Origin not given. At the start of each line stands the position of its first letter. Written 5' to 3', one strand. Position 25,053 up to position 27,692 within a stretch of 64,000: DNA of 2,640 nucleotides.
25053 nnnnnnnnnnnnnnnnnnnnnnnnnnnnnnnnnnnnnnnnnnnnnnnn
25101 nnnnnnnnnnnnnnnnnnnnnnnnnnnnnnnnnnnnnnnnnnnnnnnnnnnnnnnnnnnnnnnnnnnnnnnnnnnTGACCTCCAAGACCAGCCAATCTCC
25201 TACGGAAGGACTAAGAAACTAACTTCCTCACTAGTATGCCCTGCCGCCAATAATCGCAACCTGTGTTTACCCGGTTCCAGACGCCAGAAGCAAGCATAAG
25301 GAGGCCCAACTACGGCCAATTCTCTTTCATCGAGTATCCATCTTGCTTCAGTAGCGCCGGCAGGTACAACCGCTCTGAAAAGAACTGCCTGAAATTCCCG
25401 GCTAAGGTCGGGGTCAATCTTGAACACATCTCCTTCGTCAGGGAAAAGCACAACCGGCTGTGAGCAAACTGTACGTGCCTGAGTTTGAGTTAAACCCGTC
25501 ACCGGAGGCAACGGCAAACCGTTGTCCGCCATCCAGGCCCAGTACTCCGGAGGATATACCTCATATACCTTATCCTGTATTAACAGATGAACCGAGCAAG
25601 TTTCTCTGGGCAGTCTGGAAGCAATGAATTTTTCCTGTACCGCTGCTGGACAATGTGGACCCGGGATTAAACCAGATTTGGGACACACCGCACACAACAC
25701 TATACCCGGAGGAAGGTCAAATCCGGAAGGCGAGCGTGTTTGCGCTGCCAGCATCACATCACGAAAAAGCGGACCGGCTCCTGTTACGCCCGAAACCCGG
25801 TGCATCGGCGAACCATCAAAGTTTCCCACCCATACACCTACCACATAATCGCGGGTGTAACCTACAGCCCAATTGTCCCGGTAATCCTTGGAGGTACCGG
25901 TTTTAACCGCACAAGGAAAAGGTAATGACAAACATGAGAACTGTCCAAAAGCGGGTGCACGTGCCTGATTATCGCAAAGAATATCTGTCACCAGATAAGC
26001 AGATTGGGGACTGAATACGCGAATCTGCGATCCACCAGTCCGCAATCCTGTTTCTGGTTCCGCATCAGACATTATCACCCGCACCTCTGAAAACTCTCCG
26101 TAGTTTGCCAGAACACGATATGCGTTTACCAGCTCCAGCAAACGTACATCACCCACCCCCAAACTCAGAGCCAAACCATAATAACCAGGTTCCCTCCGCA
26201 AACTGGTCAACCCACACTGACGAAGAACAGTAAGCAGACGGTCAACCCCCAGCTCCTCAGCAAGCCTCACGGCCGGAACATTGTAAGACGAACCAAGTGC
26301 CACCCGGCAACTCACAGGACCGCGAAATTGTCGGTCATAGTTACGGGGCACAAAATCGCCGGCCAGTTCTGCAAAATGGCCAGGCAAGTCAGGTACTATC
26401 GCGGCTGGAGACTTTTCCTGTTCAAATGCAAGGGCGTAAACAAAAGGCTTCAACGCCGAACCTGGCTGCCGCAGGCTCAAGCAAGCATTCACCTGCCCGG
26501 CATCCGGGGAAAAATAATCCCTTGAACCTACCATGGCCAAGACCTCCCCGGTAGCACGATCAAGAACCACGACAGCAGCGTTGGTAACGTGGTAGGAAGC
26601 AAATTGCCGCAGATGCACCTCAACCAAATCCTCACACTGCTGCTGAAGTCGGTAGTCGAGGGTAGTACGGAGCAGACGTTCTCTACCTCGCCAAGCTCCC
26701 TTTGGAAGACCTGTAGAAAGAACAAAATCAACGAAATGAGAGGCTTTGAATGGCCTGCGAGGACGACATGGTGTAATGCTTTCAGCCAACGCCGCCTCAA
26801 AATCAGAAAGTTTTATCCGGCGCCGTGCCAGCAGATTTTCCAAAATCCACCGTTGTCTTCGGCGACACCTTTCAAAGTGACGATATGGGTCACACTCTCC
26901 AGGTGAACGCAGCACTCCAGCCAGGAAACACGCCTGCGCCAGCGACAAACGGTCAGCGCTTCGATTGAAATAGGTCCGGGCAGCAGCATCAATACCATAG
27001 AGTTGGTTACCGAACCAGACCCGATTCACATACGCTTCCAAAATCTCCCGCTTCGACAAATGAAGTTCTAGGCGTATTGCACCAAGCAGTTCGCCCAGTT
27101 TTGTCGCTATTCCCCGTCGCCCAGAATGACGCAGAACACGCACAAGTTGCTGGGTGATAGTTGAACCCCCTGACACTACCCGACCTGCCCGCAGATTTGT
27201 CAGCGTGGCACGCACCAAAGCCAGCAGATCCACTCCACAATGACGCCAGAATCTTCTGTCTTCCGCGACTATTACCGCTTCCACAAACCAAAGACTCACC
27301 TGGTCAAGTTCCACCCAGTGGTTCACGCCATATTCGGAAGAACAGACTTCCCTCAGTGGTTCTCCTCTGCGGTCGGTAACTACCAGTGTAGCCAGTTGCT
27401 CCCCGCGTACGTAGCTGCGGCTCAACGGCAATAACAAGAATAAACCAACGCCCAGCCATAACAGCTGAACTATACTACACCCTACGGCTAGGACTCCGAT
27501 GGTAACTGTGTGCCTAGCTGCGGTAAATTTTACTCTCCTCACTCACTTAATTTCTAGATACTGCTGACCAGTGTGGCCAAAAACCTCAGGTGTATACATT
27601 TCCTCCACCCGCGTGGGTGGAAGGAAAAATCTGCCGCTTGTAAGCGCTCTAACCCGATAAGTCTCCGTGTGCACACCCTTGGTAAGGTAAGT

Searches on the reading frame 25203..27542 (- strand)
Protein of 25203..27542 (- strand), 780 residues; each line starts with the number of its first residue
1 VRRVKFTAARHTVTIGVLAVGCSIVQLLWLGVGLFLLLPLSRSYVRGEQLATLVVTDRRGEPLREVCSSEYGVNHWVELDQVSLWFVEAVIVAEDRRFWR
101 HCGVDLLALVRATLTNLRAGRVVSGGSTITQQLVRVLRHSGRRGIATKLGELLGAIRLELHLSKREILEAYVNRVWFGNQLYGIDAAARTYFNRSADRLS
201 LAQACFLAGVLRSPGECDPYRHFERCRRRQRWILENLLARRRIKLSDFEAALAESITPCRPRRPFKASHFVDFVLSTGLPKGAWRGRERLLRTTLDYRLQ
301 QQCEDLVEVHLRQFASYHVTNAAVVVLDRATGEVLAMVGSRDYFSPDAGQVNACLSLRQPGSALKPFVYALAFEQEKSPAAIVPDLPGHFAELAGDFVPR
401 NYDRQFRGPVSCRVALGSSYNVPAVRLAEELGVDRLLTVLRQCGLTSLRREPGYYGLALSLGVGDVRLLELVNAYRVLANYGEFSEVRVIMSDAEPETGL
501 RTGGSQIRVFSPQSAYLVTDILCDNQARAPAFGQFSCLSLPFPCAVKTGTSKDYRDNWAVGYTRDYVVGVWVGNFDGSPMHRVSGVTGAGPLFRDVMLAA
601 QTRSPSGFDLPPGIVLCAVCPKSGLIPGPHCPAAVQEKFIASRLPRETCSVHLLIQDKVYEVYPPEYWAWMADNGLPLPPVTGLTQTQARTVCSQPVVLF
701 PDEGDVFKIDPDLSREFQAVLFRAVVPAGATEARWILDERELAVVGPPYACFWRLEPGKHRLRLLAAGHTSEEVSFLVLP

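Call 54: search_protein_families(library=pfam, proteins=[window:25203-27542:-], max_evalue=0.00001)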
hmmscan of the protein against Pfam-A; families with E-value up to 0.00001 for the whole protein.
window:25203-27542:- (780 aa): 3 families
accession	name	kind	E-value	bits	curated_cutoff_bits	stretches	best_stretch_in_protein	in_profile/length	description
PF00912.28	Transgly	-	2.6e-55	187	27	1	70-237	10-177/178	Transglycosylase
PF00905.27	Transpeptidase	-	4.8e-22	79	22.1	1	323-597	2-298/299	Penicillin binding protein transpeptidase domain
PF06832.18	BiPBP_C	-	1.4e-10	41.3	26.8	1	691-771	7-86/90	Penicillin-Binding Protein C-terminus Family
